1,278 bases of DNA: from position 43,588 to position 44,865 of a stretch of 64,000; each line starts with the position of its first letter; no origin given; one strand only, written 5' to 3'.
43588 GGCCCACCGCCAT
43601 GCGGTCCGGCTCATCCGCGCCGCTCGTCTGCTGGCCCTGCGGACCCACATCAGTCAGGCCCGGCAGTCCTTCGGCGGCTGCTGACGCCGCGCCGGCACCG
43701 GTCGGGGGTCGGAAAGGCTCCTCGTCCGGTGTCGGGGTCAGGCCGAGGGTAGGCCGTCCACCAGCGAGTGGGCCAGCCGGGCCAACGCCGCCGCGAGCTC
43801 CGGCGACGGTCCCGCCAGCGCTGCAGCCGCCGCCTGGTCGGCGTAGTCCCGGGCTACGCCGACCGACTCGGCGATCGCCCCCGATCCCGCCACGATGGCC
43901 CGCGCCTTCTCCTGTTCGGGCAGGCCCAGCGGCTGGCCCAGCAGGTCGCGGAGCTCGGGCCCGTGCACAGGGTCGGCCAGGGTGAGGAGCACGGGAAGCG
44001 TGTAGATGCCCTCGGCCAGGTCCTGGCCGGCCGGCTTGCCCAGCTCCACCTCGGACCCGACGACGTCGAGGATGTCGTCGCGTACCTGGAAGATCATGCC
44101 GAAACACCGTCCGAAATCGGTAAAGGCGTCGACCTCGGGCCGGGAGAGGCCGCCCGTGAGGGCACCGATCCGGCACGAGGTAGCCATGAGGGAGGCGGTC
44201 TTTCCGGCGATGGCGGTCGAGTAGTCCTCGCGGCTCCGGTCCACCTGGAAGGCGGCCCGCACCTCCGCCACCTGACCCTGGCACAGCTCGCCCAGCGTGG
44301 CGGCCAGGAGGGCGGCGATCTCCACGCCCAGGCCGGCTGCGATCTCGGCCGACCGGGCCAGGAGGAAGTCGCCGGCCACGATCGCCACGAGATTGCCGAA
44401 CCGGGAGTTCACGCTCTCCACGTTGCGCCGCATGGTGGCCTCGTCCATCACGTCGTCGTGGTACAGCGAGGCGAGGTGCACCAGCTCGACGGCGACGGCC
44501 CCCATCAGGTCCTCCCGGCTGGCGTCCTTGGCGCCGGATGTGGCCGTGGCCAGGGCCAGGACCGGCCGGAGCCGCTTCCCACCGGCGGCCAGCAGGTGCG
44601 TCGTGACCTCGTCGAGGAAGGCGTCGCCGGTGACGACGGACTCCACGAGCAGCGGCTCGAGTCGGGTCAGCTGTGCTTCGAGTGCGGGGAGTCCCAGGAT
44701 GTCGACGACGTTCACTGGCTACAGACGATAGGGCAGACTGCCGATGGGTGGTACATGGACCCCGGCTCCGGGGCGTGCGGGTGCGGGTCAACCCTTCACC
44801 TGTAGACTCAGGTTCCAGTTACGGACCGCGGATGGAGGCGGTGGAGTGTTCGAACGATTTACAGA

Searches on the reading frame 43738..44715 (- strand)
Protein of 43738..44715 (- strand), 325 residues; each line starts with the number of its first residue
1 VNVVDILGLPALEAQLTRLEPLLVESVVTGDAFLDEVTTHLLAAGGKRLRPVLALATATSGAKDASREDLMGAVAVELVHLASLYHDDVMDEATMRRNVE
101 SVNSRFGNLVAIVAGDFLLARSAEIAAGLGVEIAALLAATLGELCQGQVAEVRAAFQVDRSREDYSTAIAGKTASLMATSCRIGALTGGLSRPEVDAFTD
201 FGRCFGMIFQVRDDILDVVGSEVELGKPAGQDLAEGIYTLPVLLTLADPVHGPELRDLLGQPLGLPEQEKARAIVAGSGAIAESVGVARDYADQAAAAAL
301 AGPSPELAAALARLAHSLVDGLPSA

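Call 48: search_protein_families(library=pfam, proteins=[window:43738-44715:-], max_evalue=0.001)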
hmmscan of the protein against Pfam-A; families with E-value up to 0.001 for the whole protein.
window:43738-44715:- (325 aa): 1 family
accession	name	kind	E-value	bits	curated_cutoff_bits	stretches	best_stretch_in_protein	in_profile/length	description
PF00348.22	polyprenyl_synt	-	1.3e-59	201.9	27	1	33-261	3-236/251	Polyprenyl synthetase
